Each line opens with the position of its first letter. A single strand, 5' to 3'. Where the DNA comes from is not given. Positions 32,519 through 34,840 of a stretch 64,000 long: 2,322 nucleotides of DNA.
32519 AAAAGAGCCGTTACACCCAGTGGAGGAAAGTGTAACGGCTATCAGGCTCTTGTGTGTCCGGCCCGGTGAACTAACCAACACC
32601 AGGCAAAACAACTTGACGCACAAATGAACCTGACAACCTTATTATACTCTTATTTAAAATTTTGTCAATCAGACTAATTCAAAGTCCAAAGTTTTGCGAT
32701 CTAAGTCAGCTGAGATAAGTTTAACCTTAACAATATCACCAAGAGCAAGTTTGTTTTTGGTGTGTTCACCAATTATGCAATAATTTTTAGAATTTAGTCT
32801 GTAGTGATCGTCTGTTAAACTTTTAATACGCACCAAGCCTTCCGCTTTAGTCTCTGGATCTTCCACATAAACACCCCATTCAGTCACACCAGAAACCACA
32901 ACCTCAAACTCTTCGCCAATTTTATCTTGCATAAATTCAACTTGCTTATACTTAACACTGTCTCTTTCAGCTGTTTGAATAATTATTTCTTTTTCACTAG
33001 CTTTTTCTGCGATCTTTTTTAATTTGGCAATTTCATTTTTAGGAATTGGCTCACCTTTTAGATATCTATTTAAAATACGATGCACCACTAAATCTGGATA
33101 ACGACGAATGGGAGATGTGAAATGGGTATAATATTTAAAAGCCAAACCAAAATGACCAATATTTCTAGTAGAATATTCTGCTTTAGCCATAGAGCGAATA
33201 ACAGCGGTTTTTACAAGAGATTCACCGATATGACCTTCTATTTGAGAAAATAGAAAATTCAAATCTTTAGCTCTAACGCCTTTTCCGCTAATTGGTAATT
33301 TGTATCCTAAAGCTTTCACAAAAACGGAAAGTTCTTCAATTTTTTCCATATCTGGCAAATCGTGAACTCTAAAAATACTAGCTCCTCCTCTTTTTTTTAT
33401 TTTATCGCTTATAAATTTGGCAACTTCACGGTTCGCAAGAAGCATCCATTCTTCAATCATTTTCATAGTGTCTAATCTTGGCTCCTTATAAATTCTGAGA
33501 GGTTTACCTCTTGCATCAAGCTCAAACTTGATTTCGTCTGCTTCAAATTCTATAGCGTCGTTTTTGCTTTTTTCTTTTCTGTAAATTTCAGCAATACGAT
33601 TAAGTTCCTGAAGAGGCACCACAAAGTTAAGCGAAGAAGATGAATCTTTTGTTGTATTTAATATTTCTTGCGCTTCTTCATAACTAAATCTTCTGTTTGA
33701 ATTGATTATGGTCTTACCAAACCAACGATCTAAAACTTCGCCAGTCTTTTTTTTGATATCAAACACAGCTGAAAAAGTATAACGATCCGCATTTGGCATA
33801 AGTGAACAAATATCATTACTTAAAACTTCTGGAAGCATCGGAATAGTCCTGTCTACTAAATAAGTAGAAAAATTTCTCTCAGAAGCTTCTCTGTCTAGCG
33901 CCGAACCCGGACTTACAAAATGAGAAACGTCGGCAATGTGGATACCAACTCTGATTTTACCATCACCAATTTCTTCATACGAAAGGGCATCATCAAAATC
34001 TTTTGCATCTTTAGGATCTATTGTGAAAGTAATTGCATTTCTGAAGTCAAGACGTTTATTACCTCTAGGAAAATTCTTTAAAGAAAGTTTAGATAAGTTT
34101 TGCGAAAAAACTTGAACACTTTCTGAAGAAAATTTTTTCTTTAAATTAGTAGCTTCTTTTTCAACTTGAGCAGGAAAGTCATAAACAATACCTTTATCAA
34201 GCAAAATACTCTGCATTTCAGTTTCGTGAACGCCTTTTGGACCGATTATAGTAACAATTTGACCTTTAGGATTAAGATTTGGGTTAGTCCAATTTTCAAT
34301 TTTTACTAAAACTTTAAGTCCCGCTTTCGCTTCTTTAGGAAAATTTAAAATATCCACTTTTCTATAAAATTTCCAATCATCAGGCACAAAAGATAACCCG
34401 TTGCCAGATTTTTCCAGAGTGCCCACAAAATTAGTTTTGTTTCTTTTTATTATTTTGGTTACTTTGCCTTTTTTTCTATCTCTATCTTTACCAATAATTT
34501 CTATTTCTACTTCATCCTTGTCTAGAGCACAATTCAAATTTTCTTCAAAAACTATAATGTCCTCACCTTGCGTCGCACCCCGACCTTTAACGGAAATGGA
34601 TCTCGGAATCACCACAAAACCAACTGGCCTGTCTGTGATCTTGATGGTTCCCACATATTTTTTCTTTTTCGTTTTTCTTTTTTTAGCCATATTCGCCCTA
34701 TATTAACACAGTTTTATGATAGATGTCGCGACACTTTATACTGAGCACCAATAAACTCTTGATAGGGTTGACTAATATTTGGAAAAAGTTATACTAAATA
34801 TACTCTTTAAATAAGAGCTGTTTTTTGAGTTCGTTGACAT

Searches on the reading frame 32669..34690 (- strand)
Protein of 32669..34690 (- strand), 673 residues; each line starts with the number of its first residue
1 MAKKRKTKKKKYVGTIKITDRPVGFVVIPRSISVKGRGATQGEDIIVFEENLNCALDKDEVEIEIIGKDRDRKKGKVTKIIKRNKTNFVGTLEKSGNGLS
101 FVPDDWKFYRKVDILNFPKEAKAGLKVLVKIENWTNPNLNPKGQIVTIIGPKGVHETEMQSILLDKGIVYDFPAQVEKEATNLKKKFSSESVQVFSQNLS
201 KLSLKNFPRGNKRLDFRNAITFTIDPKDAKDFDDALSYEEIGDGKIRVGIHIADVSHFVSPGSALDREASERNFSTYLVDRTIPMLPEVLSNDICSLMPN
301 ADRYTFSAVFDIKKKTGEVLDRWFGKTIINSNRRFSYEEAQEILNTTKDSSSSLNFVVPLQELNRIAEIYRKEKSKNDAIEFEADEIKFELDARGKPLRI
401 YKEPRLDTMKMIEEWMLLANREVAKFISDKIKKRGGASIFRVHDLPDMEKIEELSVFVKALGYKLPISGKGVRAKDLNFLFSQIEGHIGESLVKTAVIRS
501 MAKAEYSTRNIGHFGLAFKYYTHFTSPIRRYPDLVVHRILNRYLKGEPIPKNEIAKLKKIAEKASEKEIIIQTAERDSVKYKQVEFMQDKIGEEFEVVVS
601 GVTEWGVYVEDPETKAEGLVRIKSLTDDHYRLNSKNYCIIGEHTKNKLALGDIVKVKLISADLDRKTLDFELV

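Call 11: find_encoding_contigs(protein=window:32669-34690:-, flank=6000, max_places=10)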
Protein window:32669-34690:- (673 aa): 24 contigs read that carry it; 3 places shown.
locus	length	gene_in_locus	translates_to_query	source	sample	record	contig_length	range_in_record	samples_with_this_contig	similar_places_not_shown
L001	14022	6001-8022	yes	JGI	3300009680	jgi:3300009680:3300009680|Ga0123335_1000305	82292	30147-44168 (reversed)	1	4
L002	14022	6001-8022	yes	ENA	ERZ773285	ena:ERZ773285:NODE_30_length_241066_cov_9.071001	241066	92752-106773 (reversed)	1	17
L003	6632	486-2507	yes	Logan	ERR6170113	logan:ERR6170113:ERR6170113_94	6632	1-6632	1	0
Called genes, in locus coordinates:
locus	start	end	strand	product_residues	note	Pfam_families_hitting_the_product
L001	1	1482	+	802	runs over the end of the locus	PF01326:PPDK_N, PF00391:PEP-utilizers, PF02896:PEP-utilizers_C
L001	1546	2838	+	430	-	PF03952:Enolase_N, PF00113:Enolase_C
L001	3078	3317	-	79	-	-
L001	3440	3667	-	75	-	-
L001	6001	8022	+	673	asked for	PF17876:CSD2, PF17849:OB_Dis3 (weak), PF00773:RNB, PF00575:S1 (weak)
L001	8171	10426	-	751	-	PF02463:SMC_N, PF13476:AAA_23 (weak), PF13304:AAA_21 (weak), PF02463:SMC_N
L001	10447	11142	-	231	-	PF22935:RM44_endonuclase, PF14622:Ribonucleas_3_3, PF00636:Ribonuclease_3, PF00035:dsrm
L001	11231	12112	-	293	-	PF01029:NusB, PF00293:NUDIX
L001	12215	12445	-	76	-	PF01783:Ribosomal_L32p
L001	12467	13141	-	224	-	PF01351:RNase_HII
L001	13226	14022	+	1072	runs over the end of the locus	PF02811:PHP, PF07733:DNA_pol3_alpha, PF17657:DNA_pol3_finger, PF14579:HHH_6, PF01336:tRNA_anti-codon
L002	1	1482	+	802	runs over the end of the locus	PF01326:PPDK_N, PF00391:PEP-utilizers, PF02896:PEP-utilizers_C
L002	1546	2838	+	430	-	PF03952:Enolase_N, PF00113:Enolase_C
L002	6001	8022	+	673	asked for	PF17876:CSD2, PF17849:OB_Dis3 (weak), PF00773:RNB, PF00575:S1 (weak)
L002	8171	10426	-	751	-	PF02463:SMC_N, PF13476:AAA_23 (weak), PF13304:AAA_21 (weak), PF02463:SMC_N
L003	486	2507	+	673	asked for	PF17876:CSD2, PF17849:OB_Dis3 (weak), PF00773:RNB, PF00575:S1 (weak)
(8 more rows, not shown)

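Call 12: search_protein_families(library=pfam, proteins=[window:32669-34690:-])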
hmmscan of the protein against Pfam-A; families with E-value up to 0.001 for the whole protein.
window:32669-34690:- (673 aa): 6 families
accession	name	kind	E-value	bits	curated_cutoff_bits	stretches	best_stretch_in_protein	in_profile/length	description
PF00773.25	RNB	-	3.2e-105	352.5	29.3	1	213-545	1-325/326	RNB domain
PF17876.7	CSD2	-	4.8e-16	59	26.2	1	102-173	3-74/74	Cold shock domain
PF17849.7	OB_Dis3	-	7e-07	29.7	22.8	1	121-166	31-76/77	Dis3-like cold-shock domain 2 (CSD2)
PF00575.29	S1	-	3e-06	27.9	22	1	589-671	2-72/74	S1 RNA binding domain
PF18614.7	RNase_II_C_S1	-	0.00017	21.8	26.6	1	645-673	31-59/59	RNase II-type exonuclease C-terminal S1 domain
PF08206.17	OB_RNB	-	0.0003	20.9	24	0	41-80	18-58/58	Ribonuclease B OB domain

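Call 13: find_related_loci(query=window:32669-34690:-, collection=genome_contigs, flank=5000)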
Query window:32669-34690:- (673 aa) in genome_contigs; peptide patterns used: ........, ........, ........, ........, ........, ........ (x = any residue, [..] = any of these).
600 stretches matched a pattern (row limit reached: there are more); 599 encode a relative of the query (tblastn E <= 1e-3); the best 80 are kept; 80 distinct loci.
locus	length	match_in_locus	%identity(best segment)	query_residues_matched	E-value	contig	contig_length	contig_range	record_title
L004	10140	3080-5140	61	3-673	0e+0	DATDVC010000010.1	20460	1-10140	MAG TPA_asm: Candidatus Paceibacterota bacterium isolate SMAG_U8074 k141_11062, whole genome shotgun sequence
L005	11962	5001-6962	60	3-672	0e+0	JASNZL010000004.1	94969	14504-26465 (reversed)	MAG: Candidatus Zambryskiibacteriota bacterium isolate PATE-6 HKU-EGSB-PATE-6_4, whole genome shotgun sequence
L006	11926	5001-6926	50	5-673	0e+0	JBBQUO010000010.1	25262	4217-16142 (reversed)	MAG: Candidatus Paceibacteria bacterium isolate Co_metawrap_1931 Cmw_1931_k141_28250314_length_25262_cov_8.8223, whole g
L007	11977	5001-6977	50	6-673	0e+0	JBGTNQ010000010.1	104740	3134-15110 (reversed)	MAG: Candidatus Paceibacteria bacterium isolate JTS-RE391 k141_5632900, whole genome shotgun sequence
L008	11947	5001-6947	50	7-673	0e+0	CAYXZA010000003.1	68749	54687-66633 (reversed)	MAG TPA_asm: uncultured Candidatus Saccharibacteria bacterium isolate SRP219642_co7_573 genome assembly, contig: NODE_49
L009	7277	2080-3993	48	4-669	0e+0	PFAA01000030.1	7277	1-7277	MAG: Candidatus Campbellbacteria bacterium CG10_big_fil_rev_8_21_14_0_10_35_52 CG10_8_21_14_0.10_scaffold_24960_c, whole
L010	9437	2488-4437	46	8-673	0e+0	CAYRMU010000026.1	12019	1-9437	MAG TPA_asm: uncultured Candidatus Saccharibacteria bacterium isolate SRP219642_co8_65 genome assembly, contig: NODE_810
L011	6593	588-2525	47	10-673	0e+0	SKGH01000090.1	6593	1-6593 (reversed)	MAG: Candidatus Kaiserbacteria bacterium isolate CSBr16_134 CSBr16-17324, whole genome shotgun sequence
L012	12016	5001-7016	45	2-673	0e+0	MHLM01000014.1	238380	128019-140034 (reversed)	MAG: Candidatus Lloydbacteria bacterium RIFCSPHIGHO2_02_FULL_50_18 rifcsphigho2_02_scaffold_86, whole genome shotgun seq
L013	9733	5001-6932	46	5-673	0e+0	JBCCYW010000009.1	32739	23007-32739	MAG: Patescibacteria group bacterium isolate P01_F01_bin.20 k141_1565219_length_32739_cov_11.9952, whole genome shotgun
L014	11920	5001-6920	46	12-673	0e+0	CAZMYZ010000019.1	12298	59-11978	MAG TPA_asm: uncultured Candidatus Saccharibacteria bacterium isolate SRP342105_co1_88 genome assembly, contig: NODE_702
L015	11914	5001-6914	46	14-673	0e+0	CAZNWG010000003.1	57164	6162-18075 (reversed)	MAG TPA_asm: uncultured Candidatus Saccharibacteria bacterium isolate binchicken_co346_105 genome assembly, contig: NODE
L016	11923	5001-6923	44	11-673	0e+0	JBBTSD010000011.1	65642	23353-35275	MAG: Patescibacteria group bacterium isolate H51-bin007_1 H51_bin007_1_000000000011, whole genome shotgun sequence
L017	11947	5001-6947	45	1-673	2e-180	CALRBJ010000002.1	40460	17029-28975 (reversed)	MAG: Candidatus Nomurabacteria bacterium isolate Ike-100m-20 genome assembly, contig: Ike-100-c309, whole genome shotgun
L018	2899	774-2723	47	5-673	0e+0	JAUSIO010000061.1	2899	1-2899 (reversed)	MAG: bacterium isolate E14_metabat.bin.253 E14_k141_1807324, whole genome shotgun sequence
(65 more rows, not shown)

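Call 16: find_homologous_proteins(query=window:32669-34690:-, max_evalue=1e-100)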
Query window:32669-34690:- (673 aa): 7916 proteins with E <= 1e-100 among 8000 candidates; the best 120 are listed.
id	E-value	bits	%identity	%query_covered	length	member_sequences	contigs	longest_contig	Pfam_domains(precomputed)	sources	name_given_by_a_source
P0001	0.0e+0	1093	73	100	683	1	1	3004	PF17849.8,PF00575.30,PF00773.26,PF08206.18,PF17876.8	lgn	-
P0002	0.0e+0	1048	70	100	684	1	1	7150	PF17849.8,PF00773.26,PF08206.18,PF18614.8,PF17876.8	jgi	jgi:ribonuclease R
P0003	0.0e+0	1035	69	100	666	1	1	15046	PF17849.8,PF00773.26,PF08206.18,PF17876.8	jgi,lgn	jgi:ribonuclease R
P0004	0.0e+0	1031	70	98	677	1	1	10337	PF17849.8,PF00773.26,PF08206.18,PF17876.8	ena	-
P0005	0.0e+0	1026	68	99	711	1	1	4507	PF17849.8,PF00773.26,PF08206.18,PF17876.8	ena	-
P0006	0.0e+0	1025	67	99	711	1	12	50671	PF17849.8,PF00773.26,PF08206.18,PF17876.8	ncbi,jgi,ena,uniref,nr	ncbi:MAG: hypothetical protein A3G46_02815 [Candidatus Zambryskibacteria bacterium RIFCSPLOWO2_12_FU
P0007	0.0e+0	1025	68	98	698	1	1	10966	PF17849.8,PF00773.26,PF08206.18,PF17876.8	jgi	jgi:ribonuclease R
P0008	0.0e+0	1022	67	99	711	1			PF17849.8,PF00773.26,PF08206.18,PF17876.8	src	-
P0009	0.0e+0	1017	70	99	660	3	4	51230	PF17849.8,PF00575.30,PF00773.26,PF08206.18,PF17876.8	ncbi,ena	-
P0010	0.0e+0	1017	67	99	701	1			PF17849.8,PF00773.26,PF08206.18,PF17876.8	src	-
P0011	0.0e+0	1014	69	98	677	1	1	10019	PF17849.8,PF00575.30,PF00773.26,PF08206.18,PF18614.8,PF17876.8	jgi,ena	-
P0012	0.0e+0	1013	68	98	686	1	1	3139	PF17849.8,PF00575.30,PF00773.26,PF08206.18,PF18614.8,PF17876.8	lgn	-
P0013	0.0e+0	1011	70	99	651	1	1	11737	PF00575.30,PF00773.26,PF08206.18,PF17876.8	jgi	jgi:ribonuclease R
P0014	2.2e-298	1009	68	99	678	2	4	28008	PF17849.8,PF00773.26,PF08206.18,PF17876.8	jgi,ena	-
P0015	4.2e-298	1008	66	99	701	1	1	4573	PF17849.8,PF00773.26,PF08206.18,PF17876.8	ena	-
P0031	8.7e-291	984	67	100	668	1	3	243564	PF17849.8,PF00575.30,PF00773.26,PF08206.18,PF18614.8,PF17876.8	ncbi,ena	ncbi:MAG: ribonuclease R [Patescibacteria group bacterium]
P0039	4.4e-288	975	68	98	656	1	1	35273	PF17849.8,PF00575.30,PF00773.26,PF08206.18,PF17876.8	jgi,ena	-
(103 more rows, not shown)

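Call 17: find_encoding_contigs(protein=P0001, flank=4000, max_places=3)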
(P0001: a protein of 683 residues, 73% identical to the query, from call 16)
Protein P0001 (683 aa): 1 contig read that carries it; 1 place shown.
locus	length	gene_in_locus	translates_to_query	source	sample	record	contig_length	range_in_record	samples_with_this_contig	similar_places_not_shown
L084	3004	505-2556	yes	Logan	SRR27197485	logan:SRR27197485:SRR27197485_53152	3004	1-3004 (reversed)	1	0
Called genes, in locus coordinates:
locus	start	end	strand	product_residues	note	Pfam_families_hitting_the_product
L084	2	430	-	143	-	?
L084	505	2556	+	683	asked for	PF08206:OB_RNB, PF17876:CSD2, PF17849:OB_Dis3 (weak), PF00773:RNB, PF00575:S1 (weak)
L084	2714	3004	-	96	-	?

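Call 18: find_encoding_contigs(protein=P0002, flank=4000, max_places=3)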
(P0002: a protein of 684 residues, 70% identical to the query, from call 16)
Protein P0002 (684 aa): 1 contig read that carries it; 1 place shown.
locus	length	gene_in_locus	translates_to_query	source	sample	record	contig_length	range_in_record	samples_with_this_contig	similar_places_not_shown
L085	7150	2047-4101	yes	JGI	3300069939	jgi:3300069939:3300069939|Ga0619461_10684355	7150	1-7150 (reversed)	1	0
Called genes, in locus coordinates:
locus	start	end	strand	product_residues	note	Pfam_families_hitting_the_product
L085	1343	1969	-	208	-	PF06790:UPF0259, PF06161:DUF975 (weak)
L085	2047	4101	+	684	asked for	PF08206:OB_RNB (weak), PF17876:CSD2, PF17849:OB_Dis3 (weak), PF18614:RNase_II_C_S1 (faint), PF00773:RNB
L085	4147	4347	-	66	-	-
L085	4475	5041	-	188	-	-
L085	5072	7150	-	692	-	?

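Call 19: find_encoding_contigs(protein=P0003, flank=4000, max_places=3)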
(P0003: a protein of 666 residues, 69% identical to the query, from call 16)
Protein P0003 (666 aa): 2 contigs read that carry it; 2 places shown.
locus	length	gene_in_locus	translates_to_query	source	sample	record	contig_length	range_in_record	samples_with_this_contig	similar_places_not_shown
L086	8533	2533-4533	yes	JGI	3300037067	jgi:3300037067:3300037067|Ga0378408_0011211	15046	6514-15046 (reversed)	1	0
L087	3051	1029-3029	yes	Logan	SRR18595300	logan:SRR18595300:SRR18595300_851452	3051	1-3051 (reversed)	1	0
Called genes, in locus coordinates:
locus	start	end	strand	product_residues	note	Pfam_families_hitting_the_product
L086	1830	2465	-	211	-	PF06790:UPF0259, PF06161:DUF975 (weak)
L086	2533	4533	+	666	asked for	PF08206:OB_RNB, PF17849:OB_Dis3 (weak), PF17876:CSD2, PF00773:RNB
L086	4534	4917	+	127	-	-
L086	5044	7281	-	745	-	PF00005:ABC_tran (faint), PF02463:SMC_N, PF13175:AAA_15, PF13476:AAA_23, PF13304:AAA_21 (weak)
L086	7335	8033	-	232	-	PF22935:RM44_endonuclase, PF14622:Ribonucleas_3_3, PF00636:Ribonuclease_3, PF24995:DSRM_2 (faint), PF00035:dsrm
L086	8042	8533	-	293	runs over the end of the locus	PF01029:NusB, PF00293:NUDIX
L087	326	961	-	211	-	PF06790:UPF0259, PF06161:DUF975 (weak)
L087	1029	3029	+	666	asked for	PF08206:OB_RNB, PF17849:OB_Dis3 (weak), PF17876:CSD2, PF00773:RNB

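Call 20: find_encoding_contigs(protein=P0004, flank=4000, max_places=3)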
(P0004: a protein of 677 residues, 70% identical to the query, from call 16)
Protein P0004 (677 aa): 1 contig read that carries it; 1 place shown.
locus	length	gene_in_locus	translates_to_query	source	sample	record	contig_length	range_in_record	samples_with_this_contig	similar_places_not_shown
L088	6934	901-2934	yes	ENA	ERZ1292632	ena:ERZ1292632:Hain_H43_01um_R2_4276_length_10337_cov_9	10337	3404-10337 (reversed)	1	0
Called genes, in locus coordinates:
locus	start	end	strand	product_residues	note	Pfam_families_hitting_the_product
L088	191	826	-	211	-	PF06161:DUF975 (faint), PF06790:UPF0259 (weak), PF25231:DUF7847 (weak)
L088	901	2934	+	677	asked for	PF08206:OB_RNB, PF17876:CSD2, PF17849:OB_Dis3 (weak), PF00773:RNB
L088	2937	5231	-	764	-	PF02463:SMC_N, PF13175:AAA_15, PF13476:AAA_23, PF13304:AAA_21 (weak)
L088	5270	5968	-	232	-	PF09335:VTT_dom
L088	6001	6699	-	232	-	PF22935:RM44_endonuclase, PF14622:Ribonucleas_3_3, PF00636:Ribonuclease_3, PF00035:dsrm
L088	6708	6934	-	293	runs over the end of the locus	PF01029:NusB, PF00293:NUDIX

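Call 46: find_encoding_contigs(protein=P0013, flank=3000, max_places=2)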
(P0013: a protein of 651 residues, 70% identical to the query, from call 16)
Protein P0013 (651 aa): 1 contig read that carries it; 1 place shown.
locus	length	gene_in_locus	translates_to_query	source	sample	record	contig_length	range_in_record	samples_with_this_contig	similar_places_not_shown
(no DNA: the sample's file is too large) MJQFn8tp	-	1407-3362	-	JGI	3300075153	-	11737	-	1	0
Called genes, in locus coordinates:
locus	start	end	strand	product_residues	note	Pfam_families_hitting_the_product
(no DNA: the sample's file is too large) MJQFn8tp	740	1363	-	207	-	PF25231:DUF7847, PF06790:UPF0259, PF06161:DUF975 (weak)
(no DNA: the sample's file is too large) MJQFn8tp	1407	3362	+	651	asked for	PF08206:OB_RNB (weak), PF00575:S1 (faint), PF17876:CSD2, PF00773:RNB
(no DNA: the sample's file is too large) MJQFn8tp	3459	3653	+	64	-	-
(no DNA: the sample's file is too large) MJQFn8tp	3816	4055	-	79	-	-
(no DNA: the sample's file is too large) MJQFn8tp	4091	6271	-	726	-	PF00005:ABC_tran (faint), PF02463:SMC_N, PF13175:AAA_15 (weak), PF13476:AAA_23, PF13304:AAA_21 (weak)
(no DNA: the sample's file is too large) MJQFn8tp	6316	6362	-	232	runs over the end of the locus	PF22935:RM44_endonuclase, PF14622:Ribonucleas_3_3, PF00636:Ribonuclease_3, PF00035:dsrm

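Call 47: find_encoding_contigs(protein=P0031, flank=3000, max_places=2)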
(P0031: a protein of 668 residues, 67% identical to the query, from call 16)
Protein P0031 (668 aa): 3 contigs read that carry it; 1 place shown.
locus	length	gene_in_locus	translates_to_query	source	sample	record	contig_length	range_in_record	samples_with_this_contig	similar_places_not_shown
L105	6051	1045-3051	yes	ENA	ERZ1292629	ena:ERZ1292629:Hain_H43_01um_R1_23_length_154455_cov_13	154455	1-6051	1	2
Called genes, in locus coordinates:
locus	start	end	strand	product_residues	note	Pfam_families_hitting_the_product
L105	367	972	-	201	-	PF06161:DUF975 (faint), PF25231:DUF7847 (weak), PF06790:UPF0259, PF10110:GPDPase_memb (weak)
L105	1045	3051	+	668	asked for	PF08206:OB_RNB, PF17876:CSD2, PF17849:OB_Dis3 (weak), PF00773:RNB, PF00575:S1 (weak), PF18614:RNase_II_C_S1 (weak)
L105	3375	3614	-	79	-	-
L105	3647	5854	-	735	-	PF02463:SMC_N, PF13175:AAA_15, PF13476:AAA_23 (faint), PF13304:AAA_21 (weak), PF02463:SMC_N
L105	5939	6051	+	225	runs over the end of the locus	PF00072:Response_reg, PF00486:Trans_reg_C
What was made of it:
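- The element lies directly downstream of rnr on the same strand in all three lineages, even where smc is no longer the neighbour (calls 17, 47).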

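Call 48: find_encoding_contigs(protein=P0039, flank=3000, max_places=2)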
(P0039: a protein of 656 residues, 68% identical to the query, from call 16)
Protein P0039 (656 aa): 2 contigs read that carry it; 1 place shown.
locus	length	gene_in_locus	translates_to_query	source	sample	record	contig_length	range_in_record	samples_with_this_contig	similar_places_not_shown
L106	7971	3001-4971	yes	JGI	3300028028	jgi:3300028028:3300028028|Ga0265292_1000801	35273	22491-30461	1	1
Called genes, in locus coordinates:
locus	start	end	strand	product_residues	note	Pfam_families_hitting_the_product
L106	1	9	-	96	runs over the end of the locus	-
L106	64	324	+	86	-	-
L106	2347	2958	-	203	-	PF06161:DUF975 (faint), PF06790:UPF0259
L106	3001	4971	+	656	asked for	PF08206:OB_RNB, PF17849:OB_Dis3, PF17876:CSD2, PF00773:RNB, PF00575:S1 (weak)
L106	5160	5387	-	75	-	-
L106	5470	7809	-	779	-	PF02463:SMC_N, PF13175:AAA_15, PF13304:AAA_21 (weak), PF13476:AAA_23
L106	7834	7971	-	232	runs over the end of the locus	PF22935:RM44_endonuclase, PF14622:Ribonucleas_3_3, PF00636:Ribonuclease_3, PF00035:dsrm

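Call 55: find_encoding_contigs(protein=P0009, flank=3000, max_places=4)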
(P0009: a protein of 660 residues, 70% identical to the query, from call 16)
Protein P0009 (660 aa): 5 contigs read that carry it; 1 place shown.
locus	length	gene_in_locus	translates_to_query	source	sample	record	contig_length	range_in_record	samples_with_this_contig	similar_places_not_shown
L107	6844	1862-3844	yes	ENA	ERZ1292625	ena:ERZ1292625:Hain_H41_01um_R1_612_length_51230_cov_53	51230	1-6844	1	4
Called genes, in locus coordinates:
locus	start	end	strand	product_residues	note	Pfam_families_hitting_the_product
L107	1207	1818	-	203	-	PF06790:UPF0259, PF06161:DUF975 (weak)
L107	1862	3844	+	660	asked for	PF08206:OB_RNB, PF00575:S1 (faint), PF17876:CSD2, PF17849:OB_Dis3 (weak), PF00773:RNB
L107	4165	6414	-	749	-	PF02463:SMC_N, PF13175:AAA_15 (faint), PF13476:AAA_23 (faint), PF13304:AAA_21 (weak)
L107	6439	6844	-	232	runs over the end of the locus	PF22935:RM44_endonuclase, PF14622:Ribonucleas_3_3, PF00636:Ribonuclease_3, PF00035:dsrm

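Call 75: search_protein_families(library=pfam, proteins=[L105:3375-3614:-, L086:4534-4917:+], max_evalue=0.1)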
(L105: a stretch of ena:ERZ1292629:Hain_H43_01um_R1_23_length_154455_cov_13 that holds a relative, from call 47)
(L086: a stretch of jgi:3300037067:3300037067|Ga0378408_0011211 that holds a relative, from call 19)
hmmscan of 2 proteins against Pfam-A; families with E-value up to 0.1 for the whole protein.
L105:3375-3614:- (79 aa): 0 families

L086:4534-4917:+ (127 aa): 0 families
